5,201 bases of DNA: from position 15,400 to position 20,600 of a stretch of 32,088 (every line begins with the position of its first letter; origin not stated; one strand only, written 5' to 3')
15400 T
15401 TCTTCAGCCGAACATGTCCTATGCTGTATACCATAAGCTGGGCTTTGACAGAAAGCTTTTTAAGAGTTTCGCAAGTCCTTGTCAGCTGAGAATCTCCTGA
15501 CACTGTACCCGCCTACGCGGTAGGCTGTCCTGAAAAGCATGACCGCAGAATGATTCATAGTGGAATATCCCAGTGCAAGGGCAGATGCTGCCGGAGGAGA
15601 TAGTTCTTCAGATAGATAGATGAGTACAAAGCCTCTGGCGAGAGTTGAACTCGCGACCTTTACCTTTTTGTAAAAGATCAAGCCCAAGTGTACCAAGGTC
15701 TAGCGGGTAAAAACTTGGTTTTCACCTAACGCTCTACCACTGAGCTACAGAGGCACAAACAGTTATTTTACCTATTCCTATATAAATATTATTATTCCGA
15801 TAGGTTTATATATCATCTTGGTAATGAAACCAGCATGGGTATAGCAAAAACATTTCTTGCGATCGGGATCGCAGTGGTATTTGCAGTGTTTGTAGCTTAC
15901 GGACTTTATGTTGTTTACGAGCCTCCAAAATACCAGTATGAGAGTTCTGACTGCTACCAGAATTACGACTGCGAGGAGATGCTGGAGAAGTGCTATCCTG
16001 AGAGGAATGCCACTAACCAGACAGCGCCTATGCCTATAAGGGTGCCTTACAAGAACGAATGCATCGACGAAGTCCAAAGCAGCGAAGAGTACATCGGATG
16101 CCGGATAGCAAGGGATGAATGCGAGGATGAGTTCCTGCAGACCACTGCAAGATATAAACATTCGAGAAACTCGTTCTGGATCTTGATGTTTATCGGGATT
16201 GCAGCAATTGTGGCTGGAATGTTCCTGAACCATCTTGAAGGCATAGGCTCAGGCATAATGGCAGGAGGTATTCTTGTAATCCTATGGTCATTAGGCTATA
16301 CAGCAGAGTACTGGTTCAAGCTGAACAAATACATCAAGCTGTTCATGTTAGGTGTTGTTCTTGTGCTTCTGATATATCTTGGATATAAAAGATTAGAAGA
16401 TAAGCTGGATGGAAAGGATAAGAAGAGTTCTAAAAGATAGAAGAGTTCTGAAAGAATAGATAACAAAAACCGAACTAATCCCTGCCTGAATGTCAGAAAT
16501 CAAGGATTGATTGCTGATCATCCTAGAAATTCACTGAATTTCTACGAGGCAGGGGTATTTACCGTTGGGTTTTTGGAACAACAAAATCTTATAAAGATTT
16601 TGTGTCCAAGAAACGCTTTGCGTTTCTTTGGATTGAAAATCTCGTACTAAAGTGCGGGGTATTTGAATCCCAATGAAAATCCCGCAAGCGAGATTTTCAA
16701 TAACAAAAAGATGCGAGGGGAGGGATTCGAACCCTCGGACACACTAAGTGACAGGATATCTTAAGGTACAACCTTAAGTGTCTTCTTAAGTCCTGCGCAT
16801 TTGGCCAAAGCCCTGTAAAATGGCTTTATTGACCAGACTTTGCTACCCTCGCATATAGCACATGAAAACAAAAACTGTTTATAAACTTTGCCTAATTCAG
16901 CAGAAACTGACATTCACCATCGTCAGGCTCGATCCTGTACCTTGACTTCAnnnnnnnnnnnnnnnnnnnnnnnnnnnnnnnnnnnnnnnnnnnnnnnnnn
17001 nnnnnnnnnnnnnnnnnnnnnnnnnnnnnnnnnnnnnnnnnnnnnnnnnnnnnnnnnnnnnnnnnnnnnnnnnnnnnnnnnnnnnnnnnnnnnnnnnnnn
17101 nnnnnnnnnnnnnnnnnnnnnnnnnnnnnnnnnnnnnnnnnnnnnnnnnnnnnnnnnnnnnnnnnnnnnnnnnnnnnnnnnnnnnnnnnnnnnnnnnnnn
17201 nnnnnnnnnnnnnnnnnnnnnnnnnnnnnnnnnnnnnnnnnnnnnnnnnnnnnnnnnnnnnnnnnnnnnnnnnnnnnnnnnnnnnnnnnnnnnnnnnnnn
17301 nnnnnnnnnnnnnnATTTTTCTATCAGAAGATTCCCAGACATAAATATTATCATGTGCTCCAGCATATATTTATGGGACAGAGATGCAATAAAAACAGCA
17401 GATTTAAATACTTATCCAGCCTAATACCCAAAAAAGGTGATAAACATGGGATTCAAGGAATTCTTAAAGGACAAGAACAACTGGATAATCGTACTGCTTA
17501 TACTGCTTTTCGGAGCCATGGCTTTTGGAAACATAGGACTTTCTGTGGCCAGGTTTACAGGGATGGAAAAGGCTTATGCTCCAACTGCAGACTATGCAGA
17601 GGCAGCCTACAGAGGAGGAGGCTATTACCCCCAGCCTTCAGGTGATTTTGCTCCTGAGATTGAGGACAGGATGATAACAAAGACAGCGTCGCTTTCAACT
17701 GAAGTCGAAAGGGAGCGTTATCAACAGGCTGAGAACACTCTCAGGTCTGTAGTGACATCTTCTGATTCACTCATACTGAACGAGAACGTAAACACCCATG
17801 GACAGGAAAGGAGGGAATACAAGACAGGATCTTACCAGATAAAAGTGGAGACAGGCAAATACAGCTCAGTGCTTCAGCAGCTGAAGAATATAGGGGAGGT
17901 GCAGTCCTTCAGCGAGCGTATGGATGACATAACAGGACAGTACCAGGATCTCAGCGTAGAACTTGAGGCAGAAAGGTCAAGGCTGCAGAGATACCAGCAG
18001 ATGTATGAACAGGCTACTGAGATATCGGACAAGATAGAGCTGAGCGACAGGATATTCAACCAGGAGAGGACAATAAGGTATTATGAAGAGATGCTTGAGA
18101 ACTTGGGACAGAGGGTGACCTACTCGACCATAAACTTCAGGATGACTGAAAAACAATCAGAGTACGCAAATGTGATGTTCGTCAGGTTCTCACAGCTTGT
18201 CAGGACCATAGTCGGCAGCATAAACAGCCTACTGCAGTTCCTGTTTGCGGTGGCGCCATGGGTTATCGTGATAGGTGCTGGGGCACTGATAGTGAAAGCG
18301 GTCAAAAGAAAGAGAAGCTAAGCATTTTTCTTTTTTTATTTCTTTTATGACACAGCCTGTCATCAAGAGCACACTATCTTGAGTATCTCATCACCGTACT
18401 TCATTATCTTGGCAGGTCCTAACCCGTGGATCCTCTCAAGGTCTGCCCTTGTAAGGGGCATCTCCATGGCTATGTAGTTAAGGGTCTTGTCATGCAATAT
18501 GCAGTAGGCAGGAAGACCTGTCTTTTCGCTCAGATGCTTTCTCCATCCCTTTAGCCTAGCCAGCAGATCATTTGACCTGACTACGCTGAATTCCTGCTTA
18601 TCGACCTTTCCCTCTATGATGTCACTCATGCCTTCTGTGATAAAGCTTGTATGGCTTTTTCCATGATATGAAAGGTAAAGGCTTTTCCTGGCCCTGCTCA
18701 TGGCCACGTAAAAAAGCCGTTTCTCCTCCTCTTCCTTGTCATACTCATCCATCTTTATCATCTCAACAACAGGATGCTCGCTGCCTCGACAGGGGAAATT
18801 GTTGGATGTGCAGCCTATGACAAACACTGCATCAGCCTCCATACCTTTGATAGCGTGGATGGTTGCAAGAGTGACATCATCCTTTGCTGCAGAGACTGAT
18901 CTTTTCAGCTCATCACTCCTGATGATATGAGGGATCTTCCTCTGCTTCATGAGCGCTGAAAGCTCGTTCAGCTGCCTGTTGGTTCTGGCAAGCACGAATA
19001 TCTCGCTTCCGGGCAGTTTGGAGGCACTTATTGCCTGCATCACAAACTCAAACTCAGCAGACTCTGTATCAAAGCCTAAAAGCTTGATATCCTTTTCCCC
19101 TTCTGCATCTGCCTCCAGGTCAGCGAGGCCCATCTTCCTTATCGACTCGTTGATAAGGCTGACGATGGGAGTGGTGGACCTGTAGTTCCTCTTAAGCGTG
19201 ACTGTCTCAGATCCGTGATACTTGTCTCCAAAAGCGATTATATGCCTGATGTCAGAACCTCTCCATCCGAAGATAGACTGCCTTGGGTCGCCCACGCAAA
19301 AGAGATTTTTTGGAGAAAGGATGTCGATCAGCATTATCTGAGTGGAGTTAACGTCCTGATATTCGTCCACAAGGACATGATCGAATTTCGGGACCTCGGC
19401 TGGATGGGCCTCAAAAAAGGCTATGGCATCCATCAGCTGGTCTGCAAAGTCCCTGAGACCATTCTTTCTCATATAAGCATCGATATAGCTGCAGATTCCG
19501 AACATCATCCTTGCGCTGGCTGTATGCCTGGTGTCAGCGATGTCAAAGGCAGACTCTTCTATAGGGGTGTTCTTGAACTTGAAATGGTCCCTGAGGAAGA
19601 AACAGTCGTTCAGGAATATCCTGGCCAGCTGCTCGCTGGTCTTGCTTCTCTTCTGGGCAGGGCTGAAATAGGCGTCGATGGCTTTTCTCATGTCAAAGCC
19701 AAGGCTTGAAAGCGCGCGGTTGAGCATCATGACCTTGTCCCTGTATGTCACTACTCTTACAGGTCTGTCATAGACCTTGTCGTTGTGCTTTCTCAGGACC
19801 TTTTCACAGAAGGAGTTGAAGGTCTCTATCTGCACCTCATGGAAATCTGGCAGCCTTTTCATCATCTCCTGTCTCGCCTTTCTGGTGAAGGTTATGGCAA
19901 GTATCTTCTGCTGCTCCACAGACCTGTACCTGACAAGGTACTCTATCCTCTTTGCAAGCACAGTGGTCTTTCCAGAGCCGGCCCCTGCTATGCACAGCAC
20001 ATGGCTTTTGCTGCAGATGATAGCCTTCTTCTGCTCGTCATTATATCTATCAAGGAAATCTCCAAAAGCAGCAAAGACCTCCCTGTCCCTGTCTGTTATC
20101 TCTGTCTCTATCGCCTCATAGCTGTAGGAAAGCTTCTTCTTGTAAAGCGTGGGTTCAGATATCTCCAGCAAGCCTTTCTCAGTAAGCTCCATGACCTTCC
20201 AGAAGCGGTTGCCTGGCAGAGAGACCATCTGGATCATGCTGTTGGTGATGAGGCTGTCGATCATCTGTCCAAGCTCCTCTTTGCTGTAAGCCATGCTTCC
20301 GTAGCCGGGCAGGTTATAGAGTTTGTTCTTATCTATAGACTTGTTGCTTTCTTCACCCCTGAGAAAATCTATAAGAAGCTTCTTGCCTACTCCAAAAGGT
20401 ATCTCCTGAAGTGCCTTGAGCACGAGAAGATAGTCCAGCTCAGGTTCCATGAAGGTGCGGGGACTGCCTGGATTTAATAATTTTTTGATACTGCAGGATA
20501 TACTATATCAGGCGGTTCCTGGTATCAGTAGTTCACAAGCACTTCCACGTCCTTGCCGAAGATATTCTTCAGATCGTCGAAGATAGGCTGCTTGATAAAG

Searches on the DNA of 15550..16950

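Call 71: search_rna_families(source=window, start=15550, end=16950, threshold=gathering, show_alignments=2)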
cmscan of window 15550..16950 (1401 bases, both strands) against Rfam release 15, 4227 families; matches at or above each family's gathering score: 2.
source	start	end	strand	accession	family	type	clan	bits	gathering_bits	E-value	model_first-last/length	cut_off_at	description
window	15630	15754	-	RF00005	tRNA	Gene; tRNA;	CL00001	51.1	29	1.1e-09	1-71/71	no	tRNA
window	16712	16852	-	RF00005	tRNA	Gene; tRNA;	CL00001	40.2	29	1.1e-06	1-71/71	no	tRNA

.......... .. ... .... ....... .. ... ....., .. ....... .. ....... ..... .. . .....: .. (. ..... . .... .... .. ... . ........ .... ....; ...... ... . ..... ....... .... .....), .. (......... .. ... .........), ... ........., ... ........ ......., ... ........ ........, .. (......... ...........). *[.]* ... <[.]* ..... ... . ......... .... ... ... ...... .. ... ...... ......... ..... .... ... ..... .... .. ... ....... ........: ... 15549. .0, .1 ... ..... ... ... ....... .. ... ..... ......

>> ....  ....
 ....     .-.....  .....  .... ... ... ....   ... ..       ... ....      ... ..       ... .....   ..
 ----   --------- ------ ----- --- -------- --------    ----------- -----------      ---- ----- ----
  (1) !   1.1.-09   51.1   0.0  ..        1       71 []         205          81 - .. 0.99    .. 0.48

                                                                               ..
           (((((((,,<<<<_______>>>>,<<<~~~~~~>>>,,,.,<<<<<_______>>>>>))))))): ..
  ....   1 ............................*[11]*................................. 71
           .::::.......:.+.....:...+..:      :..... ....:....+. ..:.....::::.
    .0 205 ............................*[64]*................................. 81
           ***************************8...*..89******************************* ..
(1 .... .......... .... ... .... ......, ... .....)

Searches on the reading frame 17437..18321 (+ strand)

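Call 13: search_protein_families(library=pfam, proteins=[window:17437-18321:+])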
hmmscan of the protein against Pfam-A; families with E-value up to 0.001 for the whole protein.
window:17437-18321:+ (294 aa): 1 family
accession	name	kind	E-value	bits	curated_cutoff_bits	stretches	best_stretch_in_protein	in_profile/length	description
PF14257.11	DUF4349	-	3.7e-34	118.4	27.7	1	78-285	1-211/213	Domain of unknown function (DUF4349)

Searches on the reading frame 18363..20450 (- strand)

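Call 13: search_protein_families(library=pfam, proteins=[window:18363-20450:-])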
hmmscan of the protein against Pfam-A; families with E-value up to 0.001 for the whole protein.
window:18363-20450:- (695 aa): 10 families
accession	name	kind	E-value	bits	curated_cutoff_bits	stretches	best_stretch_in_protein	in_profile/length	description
PF00580.27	UvrD-helicase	-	2.2e-52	178.8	23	1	137-411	2-270/271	UvrD/REP helicase N-terminal domain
PF13361.12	UvrD_C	-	1.4e-32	113.9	25.6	2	515-596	278-348/350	UvrD-like helicase C-terminal domain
PF13245.12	AAA_19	-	1.3e-21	77.6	25.1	1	140-393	1-130/134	AAA domain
PF00570.28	HRDC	-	2.9e-19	69.2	23.8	1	627-693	2-68/68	HRDC domain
PF01443.25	Viral_helicase1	-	9.5e-13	48.9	21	1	349-419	51-126/228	Viral superfamily 1 RNA helicase core domain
PF13538.12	UvrD_C_2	-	1.3e-11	44.6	27.4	1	555-593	11-51/52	UvrD-like helicase C-terminal domain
PF09382.16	RQC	-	1.5e-05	25.2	23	1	10-92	14-92/114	RQC domain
PF13087.12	AAA_12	-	1.5e-05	25.1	27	0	469-592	97-189/195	AAA domain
PF13086.12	AAA_11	-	5.5e-05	23.5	27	0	136-235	2-105/257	AAA domain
PF13604.12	AAA_30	-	6.8e-05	23.1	27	0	136-198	2-64/191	AAA domain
